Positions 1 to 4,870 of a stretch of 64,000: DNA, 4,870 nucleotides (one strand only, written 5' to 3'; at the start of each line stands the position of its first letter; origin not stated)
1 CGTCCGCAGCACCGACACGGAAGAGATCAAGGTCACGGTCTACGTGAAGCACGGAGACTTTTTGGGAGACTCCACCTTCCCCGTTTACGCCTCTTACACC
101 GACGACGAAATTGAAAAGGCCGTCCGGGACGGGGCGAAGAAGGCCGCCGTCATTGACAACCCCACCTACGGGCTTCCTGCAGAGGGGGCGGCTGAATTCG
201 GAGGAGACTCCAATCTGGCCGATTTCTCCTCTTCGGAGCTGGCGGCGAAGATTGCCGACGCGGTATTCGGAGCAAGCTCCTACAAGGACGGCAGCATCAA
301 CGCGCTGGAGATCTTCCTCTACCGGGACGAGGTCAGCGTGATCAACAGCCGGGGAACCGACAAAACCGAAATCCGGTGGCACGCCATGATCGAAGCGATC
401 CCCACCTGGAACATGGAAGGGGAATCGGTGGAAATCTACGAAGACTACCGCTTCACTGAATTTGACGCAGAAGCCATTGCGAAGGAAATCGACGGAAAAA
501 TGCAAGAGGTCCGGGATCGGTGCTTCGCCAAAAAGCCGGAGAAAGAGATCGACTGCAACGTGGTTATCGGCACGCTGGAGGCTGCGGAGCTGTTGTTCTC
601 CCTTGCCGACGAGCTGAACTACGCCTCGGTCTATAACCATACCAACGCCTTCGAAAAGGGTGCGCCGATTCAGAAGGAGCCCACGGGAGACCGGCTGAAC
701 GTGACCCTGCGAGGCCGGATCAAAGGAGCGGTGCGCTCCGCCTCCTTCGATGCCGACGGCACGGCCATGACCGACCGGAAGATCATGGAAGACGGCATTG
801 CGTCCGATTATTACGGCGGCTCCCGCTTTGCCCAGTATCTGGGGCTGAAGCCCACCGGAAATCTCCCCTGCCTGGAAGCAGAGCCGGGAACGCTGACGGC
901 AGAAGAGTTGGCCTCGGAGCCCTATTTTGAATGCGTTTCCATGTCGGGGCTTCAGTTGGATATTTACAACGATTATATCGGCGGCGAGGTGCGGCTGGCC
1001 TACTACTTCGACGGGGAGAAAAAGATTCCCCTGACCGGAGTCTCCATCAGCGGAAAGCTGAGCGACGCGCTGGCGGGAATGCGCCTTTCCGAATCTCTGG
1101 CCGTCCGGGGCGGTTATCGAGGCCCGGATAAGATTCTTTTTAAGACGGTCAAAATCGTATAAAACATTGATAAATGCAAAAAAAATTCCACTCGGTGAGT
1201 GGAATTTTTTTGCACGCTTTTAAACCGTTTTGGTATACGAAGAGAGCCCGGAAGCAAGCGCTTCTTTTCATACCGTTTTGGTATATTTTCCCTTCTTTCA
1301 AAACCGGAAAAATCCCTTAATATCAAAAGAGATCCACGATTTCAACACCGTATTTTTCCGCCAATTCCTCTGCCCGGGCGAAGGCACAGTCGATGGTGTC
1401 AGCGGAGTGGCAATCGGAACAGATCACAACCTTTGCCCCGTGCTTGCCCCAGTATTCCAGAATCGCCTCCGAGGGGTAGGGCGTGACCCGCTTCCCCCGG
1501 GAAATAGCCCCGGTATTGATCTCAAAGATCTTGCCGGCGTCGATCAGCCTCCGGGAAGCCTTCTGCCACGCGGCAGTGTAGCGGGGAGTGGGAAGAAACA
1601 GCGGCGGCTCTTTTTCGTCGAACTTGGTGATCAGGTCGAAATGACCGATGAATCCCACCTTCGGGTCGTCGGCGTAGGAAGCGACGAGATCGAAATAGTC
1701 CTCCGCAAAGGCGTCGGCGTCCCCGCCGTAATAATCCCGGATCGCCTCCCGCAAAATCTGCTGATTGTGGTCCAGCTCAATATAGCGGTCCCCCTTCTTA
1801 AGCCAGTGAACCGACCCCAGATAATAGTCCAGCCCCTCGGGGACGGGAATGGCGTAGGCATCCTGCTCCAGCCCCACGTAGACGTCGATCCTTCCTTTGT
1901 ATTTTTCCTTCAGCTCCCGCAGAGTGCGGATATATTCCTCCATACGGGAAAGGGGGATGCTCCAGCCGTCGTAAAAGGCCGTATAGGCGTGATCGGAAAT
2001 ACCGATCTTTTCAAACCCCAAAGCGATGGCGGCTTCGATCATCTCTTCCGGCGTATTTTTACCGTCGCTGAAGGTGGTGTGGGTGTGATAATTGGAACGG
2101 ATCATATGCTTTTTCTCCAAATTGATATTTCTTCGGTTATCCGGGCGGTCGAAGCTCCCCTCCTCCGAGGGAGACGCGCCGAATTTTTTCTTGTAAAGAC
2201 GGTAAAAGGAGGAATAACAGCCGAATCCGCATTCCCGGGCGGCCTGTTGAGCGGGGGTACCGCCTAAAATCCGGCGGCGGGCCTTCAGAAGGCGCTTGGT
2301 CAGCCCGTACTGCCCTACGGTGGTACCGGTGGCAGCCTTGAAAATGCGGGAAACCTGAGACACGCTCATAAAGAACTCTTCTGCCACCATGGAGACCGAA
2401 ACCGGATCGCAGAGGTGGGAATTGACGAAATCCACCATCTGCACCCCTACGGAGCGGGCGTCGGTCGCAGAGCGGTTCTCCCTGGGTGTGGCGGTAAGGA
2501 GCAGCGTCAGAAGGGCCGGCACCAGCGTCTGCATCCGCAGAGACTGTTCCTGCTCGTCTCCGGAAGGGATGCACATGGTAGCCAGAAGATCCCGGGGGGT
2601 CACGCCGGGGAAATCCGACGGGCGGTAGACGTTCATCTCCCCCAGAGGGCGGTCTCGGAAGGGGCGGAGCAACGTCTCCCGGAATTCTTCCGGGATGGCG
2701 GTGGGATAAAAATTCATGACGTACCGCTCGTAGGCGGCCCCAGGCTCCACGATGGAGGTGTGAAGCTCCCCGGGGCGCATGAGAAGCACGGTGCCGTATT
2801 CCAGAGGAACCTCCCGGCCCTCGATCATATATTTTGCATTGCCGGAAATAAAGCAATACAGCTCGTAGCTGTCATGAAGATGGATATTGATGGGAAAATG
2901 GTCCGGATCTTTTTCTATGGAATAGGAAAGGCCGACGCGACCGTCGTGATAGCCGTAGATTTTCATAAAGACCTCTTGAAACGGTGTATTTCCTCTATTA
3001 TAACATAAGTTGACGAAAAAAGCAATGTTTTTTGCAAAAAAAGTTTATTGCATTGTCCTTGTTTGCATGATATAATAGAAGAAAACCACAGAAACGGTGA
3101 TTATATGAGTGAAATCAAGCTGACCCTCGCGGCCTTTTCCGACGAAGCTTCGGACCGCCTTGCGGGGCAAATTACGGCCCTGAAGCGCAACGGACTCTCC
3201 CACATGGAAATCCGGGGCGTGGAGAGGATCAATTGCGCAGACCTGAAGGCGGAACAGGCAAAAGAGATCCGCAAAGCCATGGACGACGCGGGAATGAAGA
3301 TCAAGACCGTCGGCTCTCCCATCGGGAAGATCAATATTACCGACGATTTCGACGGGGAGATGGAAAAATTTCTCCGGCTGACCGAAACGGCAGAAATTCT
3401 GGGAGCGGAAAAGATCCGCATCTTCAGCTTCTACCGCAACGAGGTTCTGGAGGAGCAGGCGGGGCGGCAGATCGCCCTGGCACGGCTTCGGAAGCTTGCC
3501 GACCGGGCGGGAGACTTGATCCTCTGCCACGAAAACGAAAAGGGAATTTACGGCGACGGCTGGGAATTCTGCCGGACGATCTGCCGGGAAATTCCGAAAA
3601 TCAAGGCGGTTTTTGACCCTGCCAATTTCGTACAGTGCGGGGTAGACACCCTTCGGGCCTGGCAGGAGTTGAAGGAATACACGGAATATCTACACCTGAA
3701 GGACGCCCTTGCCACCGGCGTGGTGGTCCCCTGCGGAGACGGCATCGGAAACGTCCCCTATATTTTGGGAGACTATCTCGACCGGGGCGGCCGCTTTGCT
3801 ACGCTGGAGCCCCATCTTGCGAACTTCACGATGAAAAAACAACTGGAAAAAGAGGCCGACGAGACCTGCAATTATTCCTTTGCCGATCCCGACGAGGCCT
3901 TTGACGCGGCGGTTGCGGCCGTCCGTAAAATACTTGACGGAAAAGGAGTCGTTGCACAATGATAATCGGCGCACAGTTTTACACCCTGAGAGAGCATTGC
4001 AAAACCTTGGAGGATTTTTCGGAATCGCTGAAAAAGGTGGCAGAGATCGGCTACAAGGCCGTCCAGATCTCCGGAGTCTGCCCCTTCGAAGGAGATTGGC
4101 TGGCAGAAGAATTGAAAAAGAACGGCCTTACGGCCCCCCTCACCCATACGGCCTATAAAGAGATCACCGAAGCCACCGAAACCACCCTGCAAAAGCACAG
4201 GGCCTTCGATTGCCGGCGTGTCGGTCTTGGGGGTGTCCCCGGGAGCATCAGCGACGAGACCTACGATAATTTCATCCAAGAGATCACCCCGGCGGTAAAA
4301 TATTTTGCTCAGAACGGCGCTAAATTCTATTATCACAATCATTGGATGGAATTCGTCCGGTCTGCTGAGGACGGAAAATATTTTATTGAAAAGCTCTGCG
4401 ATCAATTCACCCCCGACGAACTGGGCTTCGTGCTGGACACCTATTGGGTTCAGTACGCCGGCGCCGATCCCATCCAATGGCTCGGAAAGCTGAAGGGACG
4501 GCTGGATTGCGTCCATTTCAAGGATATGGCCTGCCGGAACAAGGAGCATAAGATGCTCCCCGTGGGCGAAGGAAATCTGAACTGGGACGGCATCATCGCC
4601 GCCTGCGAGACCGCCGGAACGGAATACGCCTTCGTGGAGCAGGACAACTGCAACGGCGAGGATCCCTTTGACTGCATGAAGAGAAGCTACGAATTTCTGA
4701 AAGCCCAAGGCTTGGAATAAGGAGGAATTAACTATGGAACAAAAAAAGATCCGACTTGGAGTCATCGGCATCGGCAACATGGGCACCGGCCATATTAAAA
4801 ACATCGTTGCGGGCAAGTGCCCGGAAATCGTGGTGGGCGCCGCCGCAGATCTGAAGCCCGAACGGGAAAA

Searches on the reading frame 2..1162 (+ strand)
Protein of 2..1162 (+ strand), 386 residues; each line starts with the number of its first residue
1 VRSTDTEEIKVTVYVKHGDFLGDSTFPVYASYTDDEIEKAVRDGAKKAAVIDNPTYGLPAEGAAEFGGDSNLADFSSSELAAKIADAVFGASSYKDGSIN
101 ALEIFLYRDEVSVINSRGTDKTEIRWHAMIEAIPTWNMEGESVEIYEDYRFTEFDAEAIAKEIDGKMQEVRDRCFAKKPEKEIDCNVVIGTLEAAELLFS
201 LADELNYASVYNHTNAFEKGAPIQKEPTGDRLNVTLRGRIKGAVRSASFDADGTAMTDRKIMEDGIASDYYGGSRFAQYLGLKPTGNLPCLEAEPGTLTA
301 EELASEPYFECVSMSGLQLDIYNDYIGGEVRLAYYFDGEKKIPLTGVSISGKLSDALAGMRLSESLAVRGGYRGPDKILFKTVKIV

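Call 81: search_protein_families(library=pfam, proteins=[window:2-1162:+], max_evalue=0.001)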
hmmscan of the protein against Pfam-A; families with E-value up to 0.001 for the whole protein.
window:2-1162:+ (386 aa): 1 family
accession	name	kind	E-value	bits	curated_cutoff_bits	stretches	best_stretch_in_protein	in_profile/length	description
PF19289.4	PmbA_TldD_3rd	-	2.1e-16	60.2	22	1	185-385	4-218/220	PmbA/TldA metallopeptidase C-terminal domain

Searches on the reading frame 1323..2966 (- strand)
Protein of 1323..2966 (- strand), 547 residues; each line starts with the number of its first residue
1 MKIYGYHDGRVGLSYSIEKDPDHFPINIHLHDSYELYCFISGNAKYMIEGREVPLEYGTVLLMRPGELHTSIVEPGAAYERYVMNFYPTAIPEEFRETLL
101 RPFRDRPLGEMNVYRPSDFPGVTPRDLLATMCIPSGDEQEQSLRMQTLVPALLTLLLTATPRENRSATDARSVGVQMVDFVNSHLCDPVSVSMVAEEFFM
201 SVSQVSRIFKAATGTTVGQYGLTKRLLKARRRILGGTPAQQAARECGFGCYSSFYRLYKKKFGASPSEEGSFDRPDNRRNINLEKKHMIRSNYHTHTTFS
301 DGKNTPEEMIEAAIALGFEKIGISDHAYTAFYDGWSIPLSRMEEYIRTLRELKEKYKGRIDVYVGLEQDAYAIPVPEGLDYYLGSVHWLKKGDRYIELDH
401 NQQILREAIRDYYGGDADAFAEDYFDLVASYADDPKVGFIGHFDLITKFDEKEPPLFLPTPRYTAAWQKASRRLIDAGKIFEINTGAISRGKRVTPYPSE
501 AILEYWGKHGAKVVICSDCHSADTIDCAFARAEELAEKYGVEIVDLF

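Call 22: search_protein_families(library=pfam, proteins=[window:1323-2966:-], max_evalue=0.001)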
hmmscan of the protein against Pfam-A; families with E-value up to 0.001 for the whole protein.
window:1323-2966:- (547 aa): 5 families
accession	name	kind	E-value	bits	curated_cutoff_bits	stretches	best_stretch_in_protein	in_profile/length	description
PF12833.13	HTH_18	-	1.7e-19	70.3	33.6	1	195-268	2-76/80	Helix-turn-helix domain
PF02811.25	PHP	-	1.6e-16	61.5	26.4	1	293-485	2-163/164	PHP domain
PF02311.25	AraC_binding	-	4.3e-13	49.6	21.1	1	18-104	9-94/135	AraC-like ligand binding domain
PF00165.29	HTH_AraC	-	3.2e-12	46.7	26.6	1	183-220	3-40/42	Bacterial regulatory helix-turn-helix proteins, AraC family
PF07883.17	Cupin_2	-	0.00074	19.6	27.2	0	27-70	12-55/70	Cupin domain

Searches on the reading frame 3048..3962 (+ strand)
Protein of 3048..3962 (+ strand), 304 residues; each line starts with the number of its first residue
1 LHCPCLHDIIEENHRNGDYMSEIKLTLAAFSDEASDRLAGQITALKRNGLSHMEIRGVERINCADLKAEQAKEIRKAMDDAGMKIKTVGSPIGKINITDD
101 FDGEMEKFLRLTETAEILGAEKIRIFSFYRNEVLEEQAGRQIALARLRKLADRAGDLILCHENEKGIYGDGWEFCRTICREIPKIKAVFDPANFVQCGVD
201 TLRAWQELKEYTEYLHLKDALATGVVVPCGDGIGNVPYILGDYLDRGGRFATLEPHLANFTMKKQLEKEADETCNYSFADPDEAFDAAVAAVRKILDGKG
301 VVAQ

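Call 22: search_protein_families(library=pfam, proteins=[window:3048-3962:+], max_evalue=0.001)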
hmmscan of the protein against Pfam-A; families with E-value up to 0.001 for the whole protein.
window:3048-3962:+ (304 aa): 1 family
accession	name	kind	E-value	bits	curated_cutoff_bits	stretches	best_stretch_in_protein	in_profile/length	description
PF01261.30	AP_endonuc_2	-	8.4e-15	55.6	31.1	1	44-240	3-213/249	Xylose isomerase-like TIM barrel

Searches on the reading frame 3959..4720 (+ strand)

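Call 22: search_protein_families(library=pfam, proteins=[window:3959-4720:+], max_evalue=0.001)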
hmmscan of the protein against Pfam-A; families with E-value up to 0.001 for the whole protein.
window:3959-4720:+ (253 aa): 1 family
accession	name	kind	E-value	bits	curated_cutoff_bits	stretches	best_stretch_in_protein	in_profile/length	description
PF01261.30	AP_endonuc_2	-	6.7e-19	69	31.1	1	25-248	2-247/249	Xylose isomerase-like TIM barrel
